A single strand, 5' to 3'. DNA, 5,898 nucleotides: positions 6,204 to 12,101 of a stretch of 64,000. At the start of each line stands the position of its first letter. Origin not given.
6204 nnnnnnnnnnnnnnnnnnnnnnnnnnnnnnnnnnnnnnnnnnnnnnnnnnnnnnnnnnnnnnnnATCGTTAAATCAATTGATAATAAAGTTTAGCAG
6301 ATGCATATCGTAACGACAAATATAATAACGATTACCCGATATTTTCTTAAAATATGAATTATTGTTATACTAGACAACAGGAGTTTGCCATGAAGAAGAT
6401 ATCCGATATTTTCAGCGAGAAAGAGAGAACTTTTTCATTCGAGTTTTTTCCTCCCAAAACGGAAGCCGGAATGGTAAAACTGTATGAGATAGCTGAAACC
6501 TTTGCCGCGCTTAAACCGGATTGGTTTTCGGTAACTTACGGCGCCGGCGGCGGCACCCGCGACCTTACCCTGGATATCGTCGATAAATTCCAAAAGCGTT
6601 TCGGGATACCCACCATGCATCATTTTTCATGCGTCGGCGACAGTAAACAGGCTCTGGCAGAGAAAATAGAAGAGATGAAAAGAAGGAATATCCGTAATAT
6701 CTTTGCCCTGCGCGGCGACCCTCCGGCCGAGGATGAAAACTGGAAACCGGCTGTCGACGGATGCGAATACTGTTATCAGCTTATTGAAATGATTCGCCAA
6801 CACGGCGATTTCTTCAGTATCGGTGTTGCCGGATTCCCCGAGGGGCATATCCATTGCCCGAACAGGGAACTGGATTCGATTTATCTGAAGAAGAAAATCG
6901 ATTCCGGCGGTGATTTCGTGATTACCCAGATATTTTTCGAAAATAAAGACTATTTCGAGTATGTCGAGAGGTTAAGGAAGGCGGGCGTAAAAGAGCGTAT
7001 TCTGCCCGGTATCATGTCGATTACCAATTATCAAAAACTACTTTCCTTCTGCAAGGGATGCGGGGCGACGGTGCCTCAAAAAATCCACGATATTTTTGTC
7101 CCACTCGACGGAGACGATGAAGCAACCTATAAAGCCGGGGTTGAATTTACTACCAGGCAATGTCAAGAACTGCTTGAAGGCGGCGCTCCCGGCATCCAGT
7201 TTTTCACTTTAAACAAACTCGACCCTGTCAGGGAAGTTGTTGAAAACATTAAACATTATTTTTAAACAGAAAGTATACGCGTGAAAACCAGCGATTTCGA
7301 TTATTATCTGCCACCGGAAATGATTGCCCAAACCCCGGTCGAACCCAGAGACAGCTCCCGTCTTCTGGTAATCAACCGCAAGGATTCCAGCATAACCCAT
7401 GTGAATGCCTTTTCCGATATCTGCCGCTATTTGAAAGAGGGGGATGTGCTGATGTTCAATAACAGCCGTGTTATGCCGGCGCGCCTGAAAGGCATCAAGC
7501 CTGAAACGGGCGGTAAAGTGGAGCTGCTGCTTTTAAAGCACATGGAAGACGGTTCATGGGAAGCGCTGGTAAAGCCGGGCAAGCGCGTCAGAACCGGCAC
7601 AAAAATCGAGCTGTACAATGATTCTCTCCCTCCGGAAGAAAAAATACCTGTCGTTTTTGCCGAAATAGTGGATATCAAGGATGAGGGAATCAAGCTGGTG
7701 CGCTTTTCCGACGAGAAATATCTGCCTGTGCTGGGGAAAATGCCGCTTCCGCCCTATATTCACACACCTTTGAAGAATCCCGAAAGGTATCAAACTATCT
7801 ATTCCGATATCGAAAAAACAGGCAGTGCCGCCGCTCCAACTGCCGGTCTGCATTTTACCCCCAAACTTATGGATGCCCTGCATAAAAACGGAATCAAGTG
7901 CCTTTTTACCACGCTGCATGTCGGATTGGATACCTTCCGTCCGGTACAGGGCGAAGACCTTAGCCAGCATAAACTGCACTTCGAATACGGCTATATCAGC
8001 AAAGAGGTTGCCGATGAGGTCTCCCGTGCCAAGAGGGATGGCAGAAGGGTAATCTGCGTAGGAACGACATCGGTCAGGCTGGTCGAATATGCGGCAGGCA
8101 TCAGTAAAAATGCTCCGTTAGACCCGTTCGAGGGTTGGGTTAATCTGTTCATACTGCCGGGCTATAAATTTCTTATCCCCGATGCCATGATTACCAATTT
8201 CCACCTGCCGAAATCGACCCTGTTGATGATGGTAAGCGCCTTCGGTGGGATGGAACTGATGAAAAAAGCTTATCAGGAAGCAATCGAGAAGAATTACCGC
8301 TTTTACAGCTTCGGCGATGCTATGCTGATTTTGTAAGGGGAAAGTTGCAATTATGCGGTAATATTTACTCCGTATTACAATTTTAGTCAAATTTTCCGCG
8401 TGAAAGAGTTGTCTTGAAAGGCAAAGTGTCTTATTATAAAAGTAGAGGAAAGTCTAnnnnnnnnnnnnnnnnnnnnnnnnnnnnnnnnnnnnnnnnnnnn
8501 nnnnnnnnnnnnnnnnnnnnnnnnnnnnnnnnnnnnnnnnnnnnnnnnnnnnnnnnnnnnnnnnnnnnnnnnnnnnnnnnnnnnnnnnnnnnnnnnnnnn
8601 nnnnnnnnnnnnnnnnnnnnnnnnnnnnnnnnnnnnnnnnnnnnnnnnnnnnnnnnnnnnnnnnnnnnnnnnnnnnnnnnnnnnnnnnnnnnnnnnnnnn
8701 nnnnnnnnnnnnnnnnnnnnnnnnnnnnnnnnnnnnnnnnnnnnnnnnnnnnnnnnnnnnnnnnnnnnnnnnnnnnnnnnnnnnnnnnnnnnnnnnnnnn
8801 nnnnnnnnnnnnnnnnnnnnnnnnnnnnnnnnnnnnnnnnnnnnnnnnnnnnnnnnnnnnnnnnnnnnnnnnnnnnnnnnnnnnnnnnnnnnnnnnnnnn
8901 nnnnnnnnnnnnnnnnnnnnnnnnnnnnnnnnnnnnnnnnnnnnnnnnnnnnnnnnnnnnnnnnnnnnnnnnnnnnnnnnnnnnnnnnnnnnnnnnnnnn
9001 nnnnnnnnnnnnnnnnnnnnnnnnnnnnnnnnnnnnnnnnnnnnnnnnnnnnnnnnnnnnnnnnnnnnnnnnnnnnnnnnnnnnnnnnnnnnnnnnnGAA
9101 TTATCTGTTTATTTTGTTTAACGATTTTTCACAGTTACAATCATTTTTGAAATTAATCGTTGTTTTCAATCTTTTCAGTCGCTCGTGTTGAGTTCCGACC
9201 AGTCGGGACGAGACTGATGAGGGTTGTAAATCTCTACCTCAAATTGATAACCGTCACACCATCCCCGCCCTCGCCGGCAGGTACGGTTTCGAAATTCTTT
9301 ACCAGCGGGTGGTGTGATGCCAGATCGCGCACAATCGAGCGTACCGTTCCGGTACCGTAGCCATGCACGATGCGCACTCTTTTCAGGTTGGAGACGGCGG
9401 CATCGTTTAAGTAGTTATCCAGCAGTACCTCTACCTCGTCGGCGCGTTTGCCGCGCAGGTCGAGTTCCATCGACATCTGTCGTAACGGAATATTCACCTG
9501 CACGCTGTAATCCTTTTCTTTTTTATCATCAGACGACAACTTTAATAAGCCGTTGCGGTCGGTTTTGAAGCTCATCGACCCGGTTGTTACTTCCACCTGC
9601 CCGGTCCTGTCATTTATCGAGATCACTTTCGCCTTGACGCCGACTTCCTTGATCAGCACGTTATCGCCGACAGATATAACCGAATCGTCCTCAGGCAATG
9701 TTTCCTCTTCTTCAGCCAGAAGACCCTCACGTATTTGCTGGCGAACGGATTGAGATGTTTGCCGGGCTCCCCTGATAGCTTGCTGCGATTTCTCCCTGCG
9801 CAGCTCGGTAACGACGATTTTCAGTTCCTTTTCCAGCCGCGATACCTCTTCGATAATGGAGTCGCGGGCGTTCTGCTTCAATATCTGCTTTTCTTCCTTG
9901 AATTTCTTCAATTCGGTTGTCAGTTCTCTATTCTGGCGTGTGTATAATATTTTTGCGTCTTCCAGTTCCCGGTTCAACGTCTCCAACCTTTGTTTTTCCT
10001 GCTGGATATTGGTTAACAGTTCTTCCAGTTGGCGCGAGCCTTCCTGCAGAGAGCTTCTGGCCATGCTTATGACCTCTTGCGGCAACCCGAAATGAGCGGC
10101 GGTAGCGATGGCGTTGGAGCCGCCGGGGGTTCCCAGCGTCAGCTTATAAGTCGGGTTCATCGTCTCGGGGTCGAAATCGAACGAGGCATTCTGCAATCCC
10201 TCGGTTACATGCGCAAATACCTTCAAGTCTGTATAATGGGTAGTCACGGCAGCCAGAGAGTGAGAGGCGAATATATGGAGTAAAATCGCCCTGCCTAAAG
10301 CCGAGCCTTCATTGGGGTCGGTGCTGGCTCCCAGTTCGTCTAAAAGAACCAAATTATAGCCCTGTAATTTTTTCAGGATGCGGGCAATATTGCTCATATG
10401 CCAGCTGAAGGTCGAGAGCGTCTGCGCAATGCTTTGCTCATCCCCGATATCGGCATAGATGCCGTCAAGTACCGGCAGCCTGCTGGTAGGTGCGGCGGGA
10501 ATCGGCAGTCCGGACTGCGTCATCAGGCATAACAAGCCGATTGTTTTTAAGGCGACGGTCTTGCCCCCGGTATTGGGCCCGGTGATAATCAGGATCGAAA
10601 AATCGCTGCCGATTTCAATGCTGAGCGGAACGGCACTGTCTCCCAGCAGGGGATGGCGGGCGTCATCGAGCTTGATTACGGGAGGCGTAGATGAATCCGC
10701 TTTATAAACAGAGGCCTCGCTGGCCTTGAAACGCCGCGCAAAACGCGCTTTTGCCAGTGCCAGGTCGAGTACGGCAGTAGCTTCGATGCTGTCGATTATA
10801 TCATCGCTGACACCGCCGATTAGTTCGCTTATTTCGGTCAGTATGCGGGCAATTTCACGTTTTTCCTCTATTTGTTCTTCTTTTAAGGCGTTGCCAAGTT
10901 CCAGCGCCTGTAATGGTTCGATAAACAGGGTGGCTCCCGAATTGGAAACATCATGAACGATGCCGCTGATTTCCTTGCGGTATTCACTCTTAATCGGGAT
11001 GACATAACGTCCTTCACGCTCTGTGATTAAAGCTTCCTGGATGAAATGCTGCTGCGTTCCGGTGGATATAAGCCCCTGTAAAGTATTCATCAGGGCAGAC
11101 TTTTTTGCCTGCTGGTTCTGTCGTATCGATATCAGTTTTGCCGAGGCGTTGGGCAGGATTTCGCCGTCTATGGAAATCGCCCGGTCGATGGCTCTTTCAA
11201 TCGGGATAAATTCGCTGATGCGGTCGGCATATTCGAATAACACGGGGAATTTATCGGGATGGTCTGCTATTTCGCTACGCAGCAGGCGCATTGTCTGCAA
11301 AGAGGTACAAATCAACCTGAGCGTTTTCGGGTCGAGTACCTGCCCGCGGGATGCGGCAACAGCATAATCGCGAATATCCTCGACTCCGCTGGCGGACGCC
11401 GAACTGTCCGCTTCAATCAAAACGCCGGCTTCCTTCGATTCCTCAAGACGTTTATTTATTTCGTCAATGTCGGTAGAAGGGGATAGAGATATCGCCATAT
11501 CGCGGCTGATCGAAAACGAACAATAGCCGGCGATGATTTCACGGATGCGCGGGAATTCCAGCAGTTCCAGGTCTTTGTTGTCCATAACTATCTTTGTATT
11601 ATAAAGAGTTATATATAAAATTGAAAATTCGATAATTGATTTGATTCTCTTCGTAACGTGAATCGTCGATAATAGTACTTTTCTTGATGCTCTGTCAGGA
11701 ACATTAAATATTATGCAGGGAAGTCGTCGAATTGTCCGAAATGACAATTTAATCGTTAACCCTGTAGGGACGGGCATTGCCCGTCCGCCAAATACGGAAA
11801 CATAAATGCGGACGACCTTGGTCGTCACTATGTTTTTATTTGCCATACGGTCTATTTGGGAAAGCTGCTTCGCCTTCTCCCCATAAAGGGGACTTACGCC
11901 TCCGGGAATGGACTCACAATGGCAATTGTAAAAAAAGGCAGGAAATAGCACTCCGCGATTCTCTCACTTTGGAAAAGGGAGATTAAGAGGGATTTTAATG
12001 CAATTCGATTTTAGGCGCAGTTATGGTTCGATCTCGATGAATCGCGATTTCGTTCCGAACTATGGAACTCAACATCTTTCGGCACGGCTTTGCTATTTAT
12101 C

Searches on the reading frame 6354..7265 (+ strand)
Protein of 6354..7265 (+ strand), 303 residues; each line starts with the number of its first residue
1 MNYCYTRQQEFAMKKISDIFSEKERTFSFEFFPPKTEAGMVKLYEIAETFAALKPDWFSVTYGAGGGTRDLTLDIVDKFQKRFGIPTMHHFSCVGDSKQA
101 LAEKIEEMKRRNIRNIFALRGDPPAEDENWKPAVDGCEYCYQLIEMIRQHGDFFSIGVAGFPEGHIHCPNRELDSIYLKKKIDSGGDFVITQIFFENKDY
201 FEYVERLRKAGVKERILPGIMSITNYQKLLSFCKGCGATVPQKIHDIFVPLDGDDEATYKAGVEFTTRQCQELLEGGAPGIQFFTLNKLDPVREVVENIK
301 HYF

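Call 18: search_protein_families(library=pfam, proteins=[window:6354-7265:+], max_evalue=0.0001)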
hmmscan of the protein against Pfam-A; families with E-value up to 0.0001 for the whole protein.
window:6354-7265:+ (303 aa): 1 family
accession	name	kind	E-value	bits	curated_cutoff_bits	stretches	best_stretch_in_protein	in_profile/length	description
PF02219.23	MTHFR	-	4.3e-86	289.3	24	1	15-299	1-286/287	Methylenetetrahydrofolate reductase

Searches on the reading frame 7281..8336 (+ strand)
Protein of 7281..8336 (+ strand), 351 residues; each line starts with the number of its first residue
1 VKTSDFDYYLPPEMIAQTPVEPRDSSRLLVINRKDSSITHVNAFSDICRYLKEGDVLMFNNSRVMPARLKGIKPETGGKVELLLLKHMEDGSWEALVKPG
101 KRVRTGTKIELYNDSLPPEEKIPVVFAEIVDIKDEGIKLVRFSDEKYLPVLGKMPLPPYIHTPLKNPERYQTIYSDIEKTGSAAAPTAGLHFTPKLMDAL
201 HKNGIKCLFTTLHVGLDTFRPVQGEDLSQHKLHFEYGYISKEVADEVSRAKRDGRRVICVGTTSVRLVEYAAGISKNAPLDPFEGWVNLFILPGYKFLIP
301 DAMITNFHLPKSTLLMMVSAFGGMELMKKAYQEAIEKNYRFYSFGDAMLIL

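Call 18: search_protein_families(library=pfam, proteins=[window:7281-8336:+], max_evalue=0.0001)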
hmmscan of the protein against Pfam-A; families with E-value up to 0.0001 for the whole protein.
window:7281-8336:+ (351 aa): 1 family
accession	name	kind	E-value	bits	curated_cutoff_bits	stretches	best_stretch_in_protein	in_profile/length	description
PF02547.20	Queuosine_synth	-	2.6e-126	421.5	25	1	3-350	1-322/322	Queuosine biosynthesis protein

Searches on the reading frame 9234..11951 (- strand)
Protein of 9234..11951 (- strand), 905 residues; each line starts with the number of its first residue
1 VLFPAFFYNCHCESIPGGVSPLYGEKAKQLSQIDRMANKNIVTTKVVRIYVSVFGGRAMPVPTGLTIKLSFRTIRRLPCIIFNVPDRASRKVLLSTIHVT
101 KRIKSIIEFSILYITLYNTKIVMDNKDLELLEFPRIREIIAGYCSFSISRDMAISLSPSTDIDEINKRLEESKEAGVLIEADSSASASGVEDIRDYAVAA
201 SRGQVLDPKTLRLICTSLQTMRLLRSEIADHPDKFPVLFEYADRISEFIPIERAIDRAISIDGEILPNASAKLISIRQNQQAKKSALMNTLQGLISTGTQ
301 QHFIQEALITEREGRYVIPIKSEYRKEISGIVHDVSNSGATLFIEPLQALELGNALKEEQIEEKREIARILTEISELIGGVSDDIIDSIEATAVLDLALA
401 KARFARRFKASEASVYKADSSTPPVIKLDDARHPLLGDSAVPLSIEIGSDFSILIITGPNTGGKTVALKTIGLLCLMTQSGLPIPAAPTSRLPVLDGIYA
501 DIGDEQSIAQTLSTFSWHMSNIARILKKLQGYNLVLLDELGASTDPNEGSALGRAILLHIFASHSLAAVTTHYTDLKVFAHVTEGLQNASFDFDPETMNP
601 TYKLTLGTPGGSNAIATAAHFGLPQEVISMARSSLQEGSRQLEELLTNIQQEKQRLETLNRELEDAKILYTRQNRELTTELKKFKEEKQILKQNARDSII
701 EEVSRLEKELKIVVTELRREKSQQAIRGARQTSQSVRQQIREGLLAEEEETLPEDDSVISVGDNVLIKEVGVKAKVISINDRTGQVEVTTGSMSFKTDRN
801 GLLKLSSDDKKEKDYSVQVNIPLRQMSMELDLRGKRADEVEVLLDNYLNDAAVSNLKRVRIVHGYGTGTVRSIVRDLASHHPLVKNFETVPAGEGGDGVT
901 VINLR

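Call 17: search_protein_families(library=pfam, proteins=[window:9234-11951:-], max_evalue=0.0001)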
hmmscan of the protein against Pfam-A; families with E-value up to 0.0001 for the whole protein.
window:9234-11951:- (905 aa): 3 families
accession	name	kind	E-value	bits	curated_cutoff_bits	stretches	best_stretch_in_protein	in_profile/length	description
PF00488.27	MutS_V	-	8.5e-33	114.4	30.2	1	454-636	1-185/188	MutS domain V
PF01713.27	Smr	-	4.2e-21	75.3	25.7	1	830-905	1-77/77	Smr domain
PF20297.4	MSSS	-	5.3e-06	26.4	26.8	1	761-800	1-40/42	MutS2 and Smr-associated SH3 domain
